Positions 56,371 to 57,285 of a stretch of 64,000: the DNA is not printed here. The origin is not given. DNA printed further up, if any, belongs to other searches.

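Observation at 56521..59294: Complete agr-type quorum-sensing system with convergent agrBD / agrCA layout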

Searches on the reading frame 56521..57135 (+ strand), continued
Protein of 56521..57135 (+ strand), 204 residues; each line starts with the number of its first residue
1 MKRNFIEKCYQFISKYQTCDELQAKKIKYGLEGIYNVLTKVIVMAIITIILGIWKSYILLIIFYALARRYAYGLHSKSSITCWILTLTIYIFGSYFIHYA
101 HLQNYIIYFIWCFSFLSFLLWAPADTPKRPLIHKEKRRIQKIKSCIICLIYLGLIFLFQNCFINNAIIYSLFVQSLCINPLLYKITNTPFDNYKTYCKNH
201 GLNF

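Call 68: get_annotated_region(hit=H16, flank=4000)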
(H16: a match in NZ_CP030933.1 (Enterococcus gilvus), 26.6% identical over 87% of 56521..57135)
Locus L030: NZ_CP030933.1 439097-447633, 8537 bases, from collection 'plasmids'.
description: Enterococcus gilvus strain CR1 plasmid pCR1A, complete sequence
organism: Enterococcus gilvus (NCBI taxid 160453)
taxonomy: Bacteria; Bacillota; Bacilli; Lactobacillales; Enterococcaceae; Enterococcus; Enterococcus gilvus
host: -; source: cow,milk,milk; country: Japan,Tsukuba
typing (MOB-suite, as given by PLSDB): non-mobilizable
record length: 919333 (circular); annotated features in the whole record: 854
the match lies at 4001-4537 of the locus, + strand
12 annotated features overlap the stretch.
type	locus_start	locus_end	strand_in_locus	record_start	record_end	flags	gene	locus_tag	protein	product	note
CDS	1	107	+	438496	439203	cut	-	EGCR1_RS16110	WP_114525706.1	hypothetical protein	-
CDS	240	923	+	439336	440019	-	-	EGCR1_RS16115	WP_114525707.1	Pr6Pr family membrane protein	-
CDS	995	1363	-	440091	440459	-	-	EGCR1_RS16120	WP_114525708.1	potassium channel family protein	GO:0034220 - monoatomic ion transmembrane transport [Evidence IEA]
CDS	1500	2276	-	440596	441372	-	mreC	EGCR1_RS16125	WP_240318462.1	rod shape-determining protein MreC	GO:0008360 - regulation of cell shape [Evidence IEA]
CDS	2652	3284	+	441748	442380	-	-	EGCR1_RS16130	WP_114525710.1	pentapeptide repeat-containing protein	-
CDS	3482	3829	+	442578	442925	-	-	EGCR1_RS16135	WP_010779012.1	LytTR family DNA-binding domain-containing protein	-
CDS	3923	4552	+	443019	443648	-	-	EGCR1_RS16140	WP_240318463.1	accessory gene regulator AgrB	-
CDS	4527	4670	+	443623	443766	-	-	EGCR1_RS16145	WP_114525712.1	AgrD family cyclic lactone autoinducer peptide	-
CDS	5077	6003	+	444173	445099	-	-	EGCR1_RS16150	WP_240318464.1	GHKL domain-containing protein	-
CDS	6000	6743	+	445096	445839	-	-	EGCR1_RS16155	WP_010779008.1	LytTR family DNA-binding domain-containing protein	-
CDS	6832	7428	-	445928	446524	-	-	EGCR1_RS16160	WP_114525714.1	hypothetical protein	-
CDS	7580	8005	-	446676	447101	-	spx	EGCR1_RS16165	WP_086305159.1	transcriptional regulator Spx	-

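Call 69: get_annotated_region(hit=H4, flank=3500)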
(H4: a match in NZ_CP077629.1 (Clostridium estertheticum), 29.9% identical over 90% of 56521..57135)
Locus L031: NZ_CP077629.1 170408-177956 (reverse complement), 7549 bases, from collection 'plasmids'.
description: Clostridium estertheticum strain CF004 plasmid pCF004-A, complete sequence
organism: Clostridium estertheticum (NCBI taxid 238834)
taxonomy: Bacteria; Bacillota; Clostridia; Eubacteriales; Clostridiaceae; Clostridium; Clostridium estertheticum
host: -; source: single colony,bovine feces; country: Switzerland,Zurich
typing (MOB-suite, as given by PLSDB): non-mobilizable
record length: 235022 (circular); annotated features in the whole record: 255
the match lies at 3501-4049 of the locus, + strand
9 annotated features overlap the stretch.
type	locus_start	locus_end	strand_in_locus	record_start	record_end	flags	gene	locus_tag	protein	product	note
CDS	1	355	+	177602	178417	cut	-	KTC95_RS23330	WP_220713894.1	replication initiator protein A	-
CDS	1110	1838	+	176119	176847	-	-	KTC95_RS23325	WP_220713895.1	LytTR family DNA-binding domain-containing protein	-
CDS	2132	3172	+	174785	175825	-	-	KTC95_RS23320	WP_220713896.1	GHKL domain-containing protein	-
CDS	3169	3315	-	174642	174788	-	-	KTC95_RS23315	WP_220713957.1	cyclic lactone autoinducer peptide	-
CDS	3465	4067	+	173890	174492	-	-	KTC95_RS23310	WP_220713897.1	accessory gene regulator B family protein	GO:0009372 - quorum sensing [Evidence IEA]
CDS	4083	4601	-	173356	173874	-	-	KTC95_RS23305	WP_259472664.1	CPBP family intramembrane glutamic endopeptidase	GO:0071586 - CAAX-box protein processing [Evidence IEA]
CDS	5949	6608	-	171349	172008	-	-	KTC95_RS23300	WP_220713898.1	ABC-2 transporter permease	-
CDS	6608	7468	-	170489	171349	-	-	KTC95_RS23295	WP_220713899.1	ABC transporter ATP-binding protein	-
CDS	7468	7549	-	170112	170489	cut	-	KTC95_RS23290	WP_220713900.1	GntR family transcriptional regulator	GO:0006355 - regulation of DNA-templated transcription [Evidence IEA]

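Call 70: get_annotated_region(hit=H9, flank=3500)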
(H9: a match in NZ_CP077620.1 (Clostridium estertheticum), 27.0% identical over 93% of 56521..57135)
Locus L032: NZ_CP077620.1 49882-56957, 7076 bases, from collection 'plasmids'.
description: Clostridium estertheticum strain CF007 plasmid pCF007-B, complete sequence
organism: Clostridium estertheticum (NCBI taxid 238834)
taxonomy: Bacteria; Bacillota; Clostridia; Eubacteriales; Clostridiaceae; Clostridium; Clostridium estertheticum
host: -; source: single colony,bovine feces; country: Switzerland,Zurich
typing (MOB-suite, as given by PLSDB): non-mobilizable
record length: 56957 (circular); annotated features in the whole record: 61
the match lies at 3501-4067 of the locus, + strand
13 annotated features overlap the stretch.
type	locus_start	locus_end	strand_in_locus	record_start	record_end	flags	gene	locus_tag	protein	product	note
CDS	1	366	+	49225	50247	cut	-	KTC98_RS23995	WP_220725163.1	RepB family plasmid replication initiator protein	GO:0006270 - DNA replication initiation [Evidence IEA]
CDS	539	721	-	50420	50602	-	-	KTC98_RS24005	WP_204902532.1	hypothetical protein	-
CDS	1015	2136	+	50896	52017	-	-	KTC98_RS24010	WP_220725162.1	hypothetical protein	-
CDS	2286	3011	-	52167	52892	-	-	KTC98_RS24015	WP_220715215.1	LytTR family DNA-binding domain-containing protein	-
CDS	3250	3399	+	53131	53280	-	-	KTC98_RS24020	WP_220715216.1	cyclic lactone autoinducer peptide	-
CDS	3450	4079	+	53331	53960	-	-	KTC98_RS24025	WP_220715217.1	accessory gene regulator B family protein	GO:0009372 - quorum sensing [Evidence IEA]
CDS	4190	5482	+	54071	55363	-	-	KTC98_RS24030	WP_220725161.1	GHKL domain-containing protein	-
CDS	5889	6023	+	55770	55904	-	-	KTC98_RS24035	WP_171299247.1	gallidermin/nisin family lantibiotic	-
CDS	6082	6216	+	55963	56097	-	-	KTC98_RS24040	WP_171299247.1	gallidermin/nisin family lantibiotic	-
CDS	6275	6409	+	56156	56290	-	-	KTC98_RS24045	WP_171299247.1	gallidermin/nisin family lantibiotic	-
CDS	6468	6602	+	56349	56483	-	-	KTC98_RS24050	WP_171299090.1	gallidermin/nisin family lantibiotic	-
CDS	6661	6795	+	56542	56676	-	-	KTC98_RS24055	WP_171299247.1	gallidermin/nisin family lantibiotic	-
CDS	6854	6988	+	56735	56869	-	-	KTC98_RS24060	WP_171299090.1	gallidermin/nisin family lantibiotic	-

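Call 71: get_annotated_region(hit=H11, flank=3500)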
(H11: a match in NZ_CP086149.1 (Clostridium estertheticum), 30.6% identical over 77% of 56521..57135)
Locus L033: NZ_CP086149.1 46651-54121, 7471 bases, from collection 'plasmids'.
description: Clostridium estertheticum strain CM034 plasmid pCM034-105, complete sequence
organism: Clostridium estertheticum (NCBI taxid 238834)
taxonomy: Bacteria; Bacillota; Clostridia; Eubacteriales; Clostridiaceae; Clostridium; Clostridium estertheticum
host: -; source: horse,single colony,meat; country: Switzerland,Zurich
typing (MOB-suite, as given by PLSDB): non-mobilizable
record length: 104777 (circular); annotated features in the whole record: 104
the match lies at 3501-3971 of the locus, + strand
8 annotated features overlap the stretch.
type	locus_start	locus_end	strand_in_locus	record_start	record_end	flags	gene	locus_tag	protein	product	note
CDS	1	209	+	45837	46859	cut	-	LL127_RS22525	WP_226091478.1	RepB family plasmid replication initiator protein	GO:0006270 - DNA replication initiation [Evidence IEA]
CDS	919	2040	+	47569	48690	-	-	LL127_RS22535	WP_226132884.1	hypothetical protein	-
CDS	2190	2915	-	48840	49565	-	-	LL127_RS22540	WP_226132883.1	LytTR family DNA-binding domain-containing protein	-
CDS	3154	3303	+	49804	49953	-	-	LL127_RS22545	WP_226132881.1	AgrD family cyclic lactone autoinducer peptide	-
CDS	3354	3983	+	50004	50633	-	-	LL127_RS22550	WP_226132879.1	accessory gene regulator B family protein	GO:0009372 - quorum sensing [Evidence IEA]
CDS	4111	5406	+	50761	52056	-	-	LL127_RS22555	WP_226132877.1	GHKL domain-containing protein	-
CDS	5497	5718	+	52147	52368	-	-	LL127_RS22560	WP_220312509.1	accessory gene regulator B family protein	GO:0009372 - quorum sensing [Evidence IEA]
CDS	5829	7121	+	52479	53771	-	-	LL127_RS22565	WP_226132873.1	GHKL domain-containing protein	-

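Call 72: get_annotated_region(hit=H13, flank=3500)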
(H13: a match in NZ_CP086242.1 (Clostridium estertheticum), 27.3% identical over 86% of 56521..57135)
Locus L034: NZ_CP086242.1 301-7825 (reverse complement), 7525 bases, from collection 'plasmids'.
description: Clostridium estertheticum strain CF009 plasmid pCF009-c, complete sequence
organism: Clostridium estertheticum (NCBI taxid 238834)
taxonomy: Bacteria; Bacillota; Clostridia; Eubacteriales; Clostridiaceae; Clostridium; Clostridium estertheticum
host: -; source: single colony,bovine feces; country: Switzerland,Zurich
typing (MOB-suite, as given by PLSDB): non-mobilizable
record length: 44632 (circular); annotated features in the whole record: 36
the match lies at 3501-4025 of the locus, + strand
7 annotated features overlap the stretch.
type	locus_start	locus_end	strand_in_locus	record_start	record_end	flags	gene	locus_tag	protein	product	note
CDS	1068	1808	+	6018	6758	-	-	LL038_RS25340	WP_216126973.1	LytTR family DNA-binding domain-containing protein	-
CDS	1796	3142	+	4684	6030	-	-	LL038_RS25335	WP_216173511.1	GHKL domain-containing protein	-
CDS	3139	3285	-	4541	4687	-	-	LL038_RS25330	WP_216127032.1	cyclic lactone autoinducer peptide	-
CDS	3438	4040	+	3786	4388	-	-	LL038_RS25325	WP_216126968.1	accessory gene regulator B family protein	GO:0009372 - quorum sensing [Evidence IEA]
CDS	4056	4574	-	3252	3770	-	-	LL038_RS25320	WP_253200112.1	CPBP family intramembrane glutamic endopeptidase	GO:0071586 - CAAX-box protein processing [Evidence IEA]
CDS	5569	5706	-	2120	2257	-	-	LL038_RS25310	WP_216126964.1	hypothetical protein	-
CDS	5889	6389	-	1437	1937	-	-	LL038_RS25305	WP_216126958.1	hypothetical protein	-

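Call 73: get_annotated_region(hit=H14, flank=3500)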
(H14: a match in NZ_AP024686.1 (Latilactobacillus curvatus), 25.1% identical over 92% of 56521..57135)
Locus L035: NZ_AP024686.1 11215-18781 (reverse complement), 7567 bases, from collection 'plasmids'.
description: Latilactobacillus curvatus strain WDN19 plasmid WDN19_con2, complete sequence
organism: Latilactobacillus curvatus (NCBI taxid 28038)
taxonomy: Bacteria; Bacillota; Bacilli; Lactobacillales; Lactobacillaceae; Latilactobacillus; Latilactobacillus curvatus
host: -; source: -; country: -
typing (MOB-suite, as given by PLSDB): mobilizable; relaxase MOBP
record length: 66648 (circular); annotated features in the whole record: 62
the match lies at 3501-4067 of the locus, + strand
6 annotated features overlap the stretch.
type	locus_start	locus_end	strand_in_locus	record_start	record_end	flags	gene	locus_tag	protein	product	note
CDS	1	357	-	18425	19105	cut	-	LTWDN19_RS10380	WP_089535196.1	hypothetical protein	-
CDS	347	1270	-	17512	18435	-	-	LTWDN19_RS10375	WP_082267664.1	hypothetical protein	-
CDS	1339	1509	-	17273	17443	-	-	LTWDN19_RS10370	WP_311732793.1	thiopeptide-type bacteriocin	-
CDS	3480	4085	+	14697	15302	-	-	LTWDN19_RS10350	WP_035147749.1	accessory gene regulator B family protein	GO:0009372 - quorum sensing [Evidence IEA]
CDS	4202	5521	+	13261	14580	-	-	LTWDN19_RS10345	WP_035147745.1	GHKL domain-containing protein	-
CDS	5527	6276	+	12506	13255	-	-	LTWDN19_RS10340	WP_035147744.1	LytTR family DNA-binding domain-containing protein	-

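Call 74: get_annotated_region(hit=H17, flank=3500)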
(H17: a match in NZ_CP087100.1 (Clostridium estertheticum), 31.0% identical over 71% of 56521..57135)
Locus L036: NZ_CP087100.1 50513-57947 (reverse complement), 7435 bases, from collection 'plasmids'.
description: Clostridium estertheticum strain CEST001 plasmid pCEST-001B, complete sequence
organism: Clostridium estertheticum (NCBI taxid 238834)
taxonomy: Bacteria; Bacillota; Clostridia; Eubacteriales; Clostridiaceae; Clostridium; Clostridium estertheticum
host: -; source: single colony,Vacuum packed lamb meat imported from New Zealand to Switzerland; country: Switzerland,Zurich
typing (MOB-suite, as given by PLSDB): non-mobilizable
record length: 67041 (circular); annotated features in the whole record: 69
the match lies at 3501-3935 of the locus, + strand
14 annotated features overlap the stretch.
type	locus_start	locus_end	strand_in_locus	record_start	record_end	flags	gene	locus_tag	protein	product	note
CDS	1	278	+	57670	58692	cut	-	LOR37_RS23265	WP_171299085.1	RepB family plasmid replication initiator protein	GO:0006270 - DNA replication initiation [Evidence IEA]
CDS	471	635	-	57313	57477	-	-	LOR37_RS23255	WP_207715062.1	hypothetical protein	-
CDS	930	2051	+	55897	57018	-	-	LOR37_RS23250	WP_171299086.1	hypothetical protein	-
CDS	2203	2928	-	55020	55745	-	-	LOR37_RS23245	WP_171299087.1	LytTR family DNA-binding domain-containing protein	-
CDS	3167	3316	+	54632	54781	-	-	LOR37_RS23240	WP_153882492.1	hypothetical protein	-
CDS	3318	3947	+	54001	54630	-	-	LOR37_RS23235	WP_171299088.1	accessory gene regulator B family protein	GO:0009372 - quorum sensing [Evidence IEA]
CDS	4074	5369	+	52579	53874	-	-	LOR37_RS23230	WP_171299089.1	GHKL domain-containing protein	-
CDS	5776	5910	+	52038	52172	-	-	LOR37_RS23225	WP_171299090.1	gallidermin/nisin family lantibiotic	-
CDS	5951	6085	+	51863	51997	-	-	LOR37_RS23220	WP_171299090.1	gallidermin/nisin family lantibiotic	-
CDS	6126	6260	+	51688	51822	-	-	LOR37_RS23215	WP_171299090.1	gallidermin/nisin family lantibiotic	-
CDS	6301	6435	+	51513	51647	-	-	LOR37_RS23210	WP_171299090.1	gallidermin/nisin family lantibiotic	-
CDS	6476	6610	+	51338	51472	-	-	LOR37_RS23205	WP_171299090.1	gallidermin/nisin family lantibiotic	-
CDS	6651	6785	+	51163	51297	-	-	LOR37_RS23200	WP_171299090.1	gallidermin/nisin family lantibiotic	-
CDS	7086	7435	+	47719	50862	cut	-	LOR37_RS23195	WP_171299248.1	lantibiotic dehydratase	-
